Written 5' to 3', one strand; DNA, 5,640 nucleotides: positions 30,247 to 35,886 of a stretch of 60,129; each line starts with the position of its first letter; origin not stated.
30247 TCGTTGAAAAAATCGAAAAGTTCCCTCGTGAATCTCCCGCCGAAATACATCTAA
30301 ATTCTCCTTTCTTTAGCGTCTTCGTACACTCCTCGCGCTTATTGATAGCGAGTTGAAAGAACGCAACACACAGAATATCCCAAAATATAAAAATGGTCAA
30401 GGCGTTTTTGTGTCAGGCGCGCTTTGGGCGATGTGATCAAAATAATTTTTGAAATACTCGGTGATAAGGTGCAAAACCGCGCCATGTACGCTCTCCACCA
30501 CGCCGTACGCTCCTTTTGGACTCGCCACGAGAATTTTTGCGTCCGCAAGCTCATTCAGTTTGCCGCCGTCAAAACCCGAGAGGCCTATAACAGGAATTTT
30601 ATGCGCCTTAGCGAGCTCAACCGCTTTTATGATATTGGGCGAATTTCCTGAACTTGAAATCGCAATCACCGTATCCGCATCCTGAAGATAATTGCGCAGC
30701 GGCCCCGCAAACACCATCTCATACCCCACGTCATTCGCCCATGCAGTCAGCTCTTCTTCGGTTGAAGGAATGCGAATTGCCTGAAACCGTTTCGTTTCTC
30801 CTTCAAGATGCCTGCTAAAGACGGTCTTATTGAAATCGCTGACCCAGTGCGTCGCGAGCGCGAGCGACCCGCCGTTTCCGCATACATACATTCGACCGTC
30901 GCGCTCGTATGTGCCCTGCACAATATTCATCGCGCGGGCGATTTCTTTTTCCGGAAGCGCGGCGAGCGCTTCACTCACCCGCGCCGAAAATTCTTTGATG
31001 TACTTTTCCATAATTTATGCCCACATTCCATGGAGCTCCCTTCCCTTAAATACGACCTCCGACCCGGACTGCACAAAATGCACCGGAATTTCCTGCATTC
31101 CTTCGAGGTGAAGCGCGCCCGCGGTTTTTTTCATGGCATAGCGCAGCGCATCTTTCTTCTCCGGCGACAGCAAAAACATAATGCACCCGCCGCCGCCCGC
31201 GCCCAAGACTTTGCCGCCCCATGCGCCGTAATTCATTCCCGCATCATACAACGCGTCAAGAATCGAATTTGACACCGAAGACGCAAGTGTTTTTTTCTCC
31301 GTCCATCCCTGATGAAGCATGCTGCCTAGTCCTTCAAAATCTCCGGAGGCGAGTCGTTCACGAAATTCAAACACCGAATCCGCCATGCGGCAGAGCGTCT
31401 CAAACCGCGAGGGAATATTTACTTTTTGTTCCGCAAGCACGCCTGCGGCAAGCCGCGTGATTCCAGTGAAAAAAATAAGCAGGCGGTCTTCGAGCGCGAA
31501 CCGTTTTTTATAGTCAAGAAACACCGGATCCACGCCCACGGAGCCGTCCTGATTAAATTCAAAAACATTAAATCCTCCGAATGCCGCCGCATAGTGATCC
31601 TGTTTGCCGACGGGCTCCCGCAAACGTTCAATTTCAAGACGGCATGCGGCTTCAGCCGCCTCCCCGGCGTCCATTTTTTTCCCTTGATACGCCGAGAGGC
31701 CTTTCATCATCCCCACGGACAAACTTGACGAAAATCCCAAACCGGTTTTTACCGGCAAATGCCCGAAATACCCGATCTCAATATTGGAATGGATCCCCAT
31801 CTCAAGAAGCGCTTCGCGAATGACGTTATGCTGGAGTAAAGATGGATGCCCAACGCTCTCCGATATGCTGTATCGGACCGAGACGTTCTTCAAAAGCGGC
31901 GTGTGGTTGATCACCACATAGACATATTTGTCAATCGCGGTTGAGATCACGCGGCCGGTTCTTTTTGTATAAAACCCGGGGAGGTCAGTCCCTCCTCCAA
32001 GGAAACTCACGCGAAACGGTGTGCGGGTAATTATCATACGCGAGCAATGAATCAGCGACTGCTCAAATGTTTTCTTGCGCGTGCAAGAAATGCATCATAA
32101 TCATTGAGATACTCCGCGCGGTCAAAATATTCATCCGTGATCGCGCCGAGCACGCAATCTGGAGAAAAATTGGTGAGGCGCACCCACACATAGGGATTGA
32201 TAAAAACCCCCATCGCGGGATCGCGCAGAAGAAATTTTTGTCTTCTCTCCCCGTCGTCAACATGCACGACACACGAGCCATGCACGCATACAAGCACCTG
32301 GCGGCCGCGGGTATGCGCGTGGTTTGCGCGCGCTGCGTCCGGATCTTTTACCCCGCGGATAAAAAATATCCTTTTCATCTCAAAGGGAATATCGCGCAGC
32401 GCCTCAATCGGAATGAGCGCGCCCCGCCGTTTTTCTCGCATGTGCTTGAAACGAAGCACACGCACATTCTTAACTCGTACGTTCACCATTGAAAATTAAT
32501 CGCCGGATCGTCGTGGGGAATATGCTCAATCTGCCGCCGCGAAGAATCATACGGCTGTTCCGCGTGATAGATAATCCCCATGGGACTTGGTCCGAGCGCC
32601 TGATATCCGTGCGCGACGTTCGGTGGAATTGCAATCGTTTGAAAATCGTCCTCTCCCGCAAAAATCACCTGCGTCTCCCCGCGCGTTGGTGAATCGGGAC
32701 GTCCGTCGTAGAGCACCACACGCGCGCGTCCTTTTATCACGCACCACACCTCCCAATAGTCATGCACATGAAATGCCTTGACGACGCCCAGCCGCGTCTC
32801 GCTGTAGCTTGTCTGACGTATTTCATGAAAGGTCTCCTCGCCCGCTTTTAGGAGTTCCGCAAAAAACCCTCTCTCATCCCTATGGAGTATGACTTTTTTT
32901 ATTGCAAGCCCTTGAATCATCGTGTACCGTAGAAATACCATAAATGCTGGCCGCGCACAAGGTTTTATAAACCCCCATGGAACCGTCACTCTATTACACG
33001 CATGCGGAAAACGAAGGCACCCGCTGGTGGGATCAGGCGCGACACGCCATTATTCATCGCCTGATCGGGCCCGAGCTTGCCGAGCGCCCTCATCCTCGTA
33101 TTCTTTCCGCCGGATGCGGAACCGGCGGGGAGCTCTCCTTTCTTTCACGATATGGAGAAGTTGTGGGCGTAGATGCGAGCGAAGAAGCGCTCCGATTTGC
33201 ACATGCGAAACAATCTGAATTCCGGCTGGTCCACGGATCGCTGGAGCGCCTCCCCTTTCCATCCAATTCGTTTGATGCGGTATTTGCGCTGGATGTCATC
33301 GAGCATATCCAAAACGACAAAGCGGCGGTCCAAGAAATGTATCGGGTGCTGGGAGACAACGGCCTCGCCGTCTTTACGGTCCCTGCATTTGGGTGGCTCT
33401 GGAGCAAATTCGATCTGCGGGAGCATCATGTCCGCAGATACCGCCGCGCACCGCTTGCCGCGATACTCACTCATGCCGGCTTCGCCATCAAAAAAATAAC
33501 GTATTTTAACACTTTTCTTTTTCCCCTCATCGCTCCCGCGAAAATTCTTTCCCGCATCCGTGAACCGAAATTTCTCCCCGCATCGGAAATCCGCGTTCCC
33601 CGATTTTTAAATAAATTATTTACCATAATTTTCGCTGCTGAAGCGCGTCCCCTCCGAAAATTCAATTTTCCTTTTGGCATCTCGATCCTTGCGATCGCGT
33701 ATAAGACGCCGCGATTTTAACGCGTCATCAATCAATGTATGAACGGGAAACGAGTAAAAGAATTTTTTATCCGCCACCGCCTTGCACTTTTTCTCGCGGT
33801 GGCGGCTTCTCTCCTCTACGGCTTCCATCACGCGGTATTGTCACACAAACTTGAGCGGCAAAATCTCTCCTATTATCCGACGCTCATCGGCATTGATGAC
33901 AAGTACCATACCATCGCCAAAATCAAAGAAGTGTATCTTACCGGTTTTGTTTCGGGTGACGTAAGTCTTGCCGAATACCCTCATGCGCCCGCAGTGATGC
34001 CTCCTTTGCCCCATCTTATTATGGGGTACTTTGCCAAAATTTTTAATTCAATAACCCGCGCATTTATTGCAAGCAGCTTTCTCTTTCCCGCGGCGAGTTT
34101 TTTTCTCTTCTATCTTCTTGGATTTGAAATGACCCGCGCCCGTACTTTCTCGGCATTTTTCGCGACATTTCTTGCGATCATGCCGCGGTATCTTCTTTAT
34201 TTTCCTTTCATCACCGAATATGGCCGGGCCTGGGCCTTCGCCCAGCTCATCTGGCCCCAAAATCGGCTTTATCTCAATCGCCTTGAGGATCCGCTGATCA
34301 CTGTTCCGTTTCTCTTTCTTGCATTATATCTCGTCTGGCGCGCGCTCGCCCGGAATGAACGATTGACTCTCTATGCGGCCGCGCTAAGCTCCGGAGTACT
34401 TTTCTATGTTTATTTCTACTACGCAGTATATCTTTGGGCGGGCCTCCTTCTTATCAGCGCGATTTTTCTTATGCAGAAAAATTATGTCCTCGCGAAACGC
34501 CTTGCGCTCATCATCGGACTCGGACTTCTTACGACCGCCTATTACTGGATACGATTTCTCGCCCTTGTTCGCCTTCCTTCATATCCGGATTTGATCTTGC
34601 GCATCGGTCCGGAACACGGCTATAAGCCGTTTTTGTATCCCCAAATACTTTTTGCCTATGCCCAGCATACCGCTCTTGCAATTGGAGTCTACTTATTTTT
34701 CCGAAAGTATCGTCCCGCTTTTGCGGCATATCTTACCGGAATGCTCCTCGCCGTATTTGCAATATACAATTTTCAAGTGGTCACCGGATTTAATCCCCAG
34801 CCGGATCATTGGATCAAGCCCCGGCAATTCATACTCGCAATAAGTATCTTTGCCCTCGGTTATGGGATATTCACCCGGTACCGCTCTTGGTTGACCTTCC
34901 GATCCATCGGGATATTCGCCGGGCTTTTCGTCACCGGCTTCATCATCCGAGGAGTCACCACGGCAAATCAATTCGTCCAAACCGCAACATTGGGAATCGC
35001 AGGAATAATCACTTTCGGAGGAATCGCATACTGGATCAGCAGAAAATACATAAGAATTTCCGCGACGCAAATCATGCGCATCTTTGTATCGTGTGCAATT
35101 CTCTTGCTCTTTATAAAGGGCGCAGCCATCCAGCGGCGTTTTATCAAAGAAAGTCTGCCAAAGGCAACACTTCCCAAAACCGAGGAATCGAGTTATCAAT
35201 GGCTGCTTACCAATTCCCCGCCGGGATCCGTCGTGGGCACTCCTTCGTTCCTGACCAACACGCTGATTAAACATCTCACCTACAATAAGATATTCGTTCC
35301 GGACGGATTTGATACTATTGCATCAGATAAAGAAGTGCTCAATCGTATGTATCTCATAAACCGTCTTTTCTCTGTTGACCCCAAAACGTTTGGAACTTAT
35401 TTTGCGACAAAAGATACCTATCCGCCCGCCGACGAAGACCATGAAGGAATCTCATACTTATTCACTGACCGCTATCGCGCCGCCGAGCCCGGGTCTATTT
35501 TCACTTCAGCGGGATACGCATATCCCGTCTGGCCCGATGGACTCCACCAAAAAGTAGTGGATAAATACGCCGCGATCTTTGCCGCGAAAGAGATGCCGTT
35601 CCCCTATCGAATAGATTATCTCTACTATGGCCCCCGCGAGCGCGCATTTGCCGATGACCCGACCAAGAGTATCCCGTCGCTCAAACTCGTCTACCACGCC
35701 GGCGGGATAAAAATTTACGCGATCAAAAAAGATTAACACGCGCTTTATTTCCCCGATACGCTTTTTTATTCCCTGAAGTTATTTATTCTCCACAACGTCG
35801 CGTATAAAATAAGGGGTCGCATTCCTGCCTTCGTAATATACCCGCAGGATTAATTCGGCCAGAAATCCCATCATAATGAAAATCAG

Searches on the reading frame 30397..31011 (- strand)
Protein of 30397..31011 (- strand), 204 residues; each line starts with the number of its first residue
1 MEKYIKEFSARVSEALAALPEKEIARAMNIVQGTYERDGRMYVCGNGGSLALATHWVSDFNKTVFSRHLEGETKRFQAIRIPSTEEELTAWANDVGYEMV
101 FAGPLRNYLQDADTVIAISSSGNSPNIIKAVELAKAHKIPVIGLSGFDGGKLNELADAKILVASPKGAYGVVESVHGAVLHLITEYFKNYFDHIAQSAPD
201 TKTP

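Call 15: search_protein_families(library=pfam, proteins=[window:30397-31011:-], max_evalue=0.0001)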
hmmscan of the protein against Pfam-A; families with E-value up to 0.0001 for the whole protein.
window:30397-31011:- (204 aa): 2 families
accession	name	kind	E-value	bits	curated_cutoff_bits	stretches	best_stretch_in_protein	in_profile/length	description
PF13580.11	SIS_2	-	6.5e-16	59.1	27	1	4-146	2-138/138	SIS domain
PF01380.27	SIS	-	4.1e-08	33.5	25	1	107-168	49-110/131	SIS domain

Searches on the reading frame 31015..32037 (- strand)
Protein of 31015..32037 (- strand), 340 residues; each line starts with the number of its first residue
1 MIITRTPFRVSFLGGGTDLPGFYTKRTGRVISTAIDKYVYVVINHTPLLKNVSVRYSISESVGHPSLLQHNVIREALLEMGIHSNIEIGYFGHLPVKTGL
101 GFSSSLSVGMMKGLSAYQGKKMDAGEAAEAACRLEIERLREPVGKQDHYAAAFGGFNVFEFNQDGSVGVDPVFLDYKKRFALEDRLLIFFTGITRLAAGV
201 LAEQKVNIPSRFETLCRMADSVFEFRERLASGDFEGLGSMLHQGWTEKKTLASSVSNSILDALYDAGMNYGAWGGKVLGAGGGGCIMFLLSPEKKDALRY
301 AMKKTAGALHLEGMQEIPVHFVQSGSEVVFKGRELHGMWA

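Call 16: search_protein_families(library=pfam, proteins=[window:31015-32037:-], max_evalue=0.0001)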
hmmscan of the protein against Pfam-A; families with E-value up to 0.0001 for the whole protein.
window:31015-32037:- (340 aa): 2 families
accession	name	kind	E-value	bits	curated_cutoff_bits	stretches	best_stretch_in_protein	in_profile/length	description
PF00288.32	GHMP_kinases_N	-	1.3e-10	41.7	22.3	1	79-155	13-87/87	GHMP kinases N terminal domain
PF08544.19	GHMP_kinases_C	-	3.9e-10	40.4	21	1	228-305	4-82/85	GHMP kinases C terminal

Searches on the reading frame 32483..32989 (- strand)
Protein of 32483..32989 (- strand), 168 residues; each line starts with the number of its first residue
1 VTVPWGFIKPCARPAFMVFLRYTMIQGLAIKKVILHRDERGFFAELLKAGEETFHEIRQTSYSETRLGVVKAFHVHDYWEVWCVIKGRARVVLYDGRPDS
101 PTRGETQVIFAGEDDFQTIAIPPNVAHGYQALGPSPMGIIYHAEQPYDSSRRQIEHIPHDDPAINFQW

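Call 16: search_protein_families(library=pfam, proteins=[window:32483-32989:-], max_evalue=0.0001)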
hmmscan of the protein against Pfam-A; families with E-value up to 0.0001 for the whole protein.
window:32483-32989:- (168 aa): 3 families
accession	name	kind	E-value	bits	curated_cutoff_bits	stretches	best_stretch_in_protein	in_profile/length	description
PF00908.23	dTDP_sugar_isom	-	5.6e-18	65.6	27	1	23-168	2-152/168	dTDP-4-dehydrorhamnose 3,5-epimerase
PF14667.12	Polysacc_synt_C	-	1.5e-08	35.2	28.7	1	36-151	1-107/111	Polysaccharide biosynthesis C-terminal domain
PF07883.17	Cupin_2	-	6.9e-05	22.9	27.2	0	72-137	12-64/70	Cupin domain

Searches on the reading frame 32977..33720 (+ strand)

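Call 16: search_protein_families(library=pfam, proteins=[window:32977-33720:+], max_evalue=0.0001)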
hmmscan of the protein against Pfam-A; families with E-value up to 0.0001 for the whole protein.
window:32977-33720:+ (247 aa): 7 families
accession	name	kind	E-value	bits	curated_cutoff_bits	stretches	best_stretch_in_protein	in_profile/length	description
PF08241.18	Methyltransf_11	-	3.7e-23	82.4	21.2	1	43-133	1-95/95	Methyltransferase domain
PF13649.12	Methyltransf_25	-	1.7e-19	70.7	27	1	42-129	1-97/97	Methyltransferase domain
PF13489.12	Methyltransf_23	-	9.7e-16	58.4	27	1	27-171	14-161/164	Methyltransferase domain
PF08242.18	Methyltransf_12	-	3.5e-14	53.8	30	1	43-130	1-97/98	Methyltransferase domain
PF13847.12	Methyltransf_31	-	9.6e-13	48.5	27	1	40-135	5-111/145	Methyltransferase domain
PF01209.24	Ubie_methyltran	-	1.4e-05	25.1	20.1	1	35-129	44-147/233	ubiE/COQ5 methyltransferase family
PF07021.18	MetW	-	3.7e-05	23.9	21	1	38-147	13-121/193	Methionine biosynthesis protein MetW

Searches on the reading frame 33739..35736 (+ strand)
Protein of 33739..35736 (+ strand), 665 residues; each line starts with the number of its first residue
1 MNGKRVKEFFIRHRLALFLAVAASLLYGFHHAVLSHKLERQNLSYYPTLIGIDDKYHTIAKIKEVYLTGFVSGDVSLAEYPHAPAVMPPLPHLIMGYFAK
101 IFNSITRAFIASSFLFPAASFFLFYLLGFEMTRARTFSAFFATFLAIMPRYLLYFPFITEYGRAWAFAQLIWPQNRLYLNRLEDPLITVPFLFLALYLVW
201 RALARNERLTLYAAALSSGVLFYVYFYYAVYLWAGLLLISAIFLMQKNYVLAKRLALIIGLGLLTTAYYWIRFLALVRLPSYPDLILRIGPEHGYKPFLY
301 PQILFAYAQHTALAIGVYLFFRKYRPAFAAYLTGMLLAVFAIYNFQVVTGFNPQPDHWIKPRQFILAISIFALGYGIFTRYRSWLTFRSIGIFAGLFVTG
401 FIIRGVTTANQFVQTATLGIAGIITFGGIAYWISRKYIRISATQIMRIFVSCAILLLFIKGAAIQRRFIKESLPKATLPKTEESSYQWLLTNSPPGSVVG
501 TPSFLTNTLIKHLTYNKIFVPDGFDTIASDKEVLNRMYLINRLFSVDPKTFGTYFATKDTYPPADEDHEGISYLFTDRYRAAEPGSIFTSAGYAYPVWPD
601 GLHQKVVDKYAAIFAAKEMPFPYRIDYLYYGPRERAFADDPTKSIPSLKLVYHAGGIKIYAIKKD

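Call 16: search_protein_families(library=pfam, proteins=[window:33739-35736:+], max_evalue=0.0001)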
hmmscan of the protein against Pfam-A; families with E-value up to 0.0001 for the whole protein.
window:33739-35736:+ (665 aa): 0 families

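Call 23: search_protein_families(library=ncbifam, proteins=[window:33739-35736:+], max_evalue=0.001)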
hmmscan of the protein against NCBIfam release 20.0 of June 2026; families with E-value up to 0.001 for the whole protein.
window:33739-35736:+ (665 aa): 0 families

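Call 71: search_protein_families(library=pfam, proteins=[window:33739-35736:+], max_evalue=10)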
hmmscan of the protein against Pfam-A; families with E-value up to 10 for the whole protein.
window:33739-35736:+ (665 aa): 1 family
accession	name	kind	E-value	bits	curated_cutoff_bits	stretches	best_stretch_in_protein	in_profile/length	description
PF19762.4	DUF6249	-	9.2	6.7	33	1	187-267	8-100/104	Domain of unknown function (DUF6249)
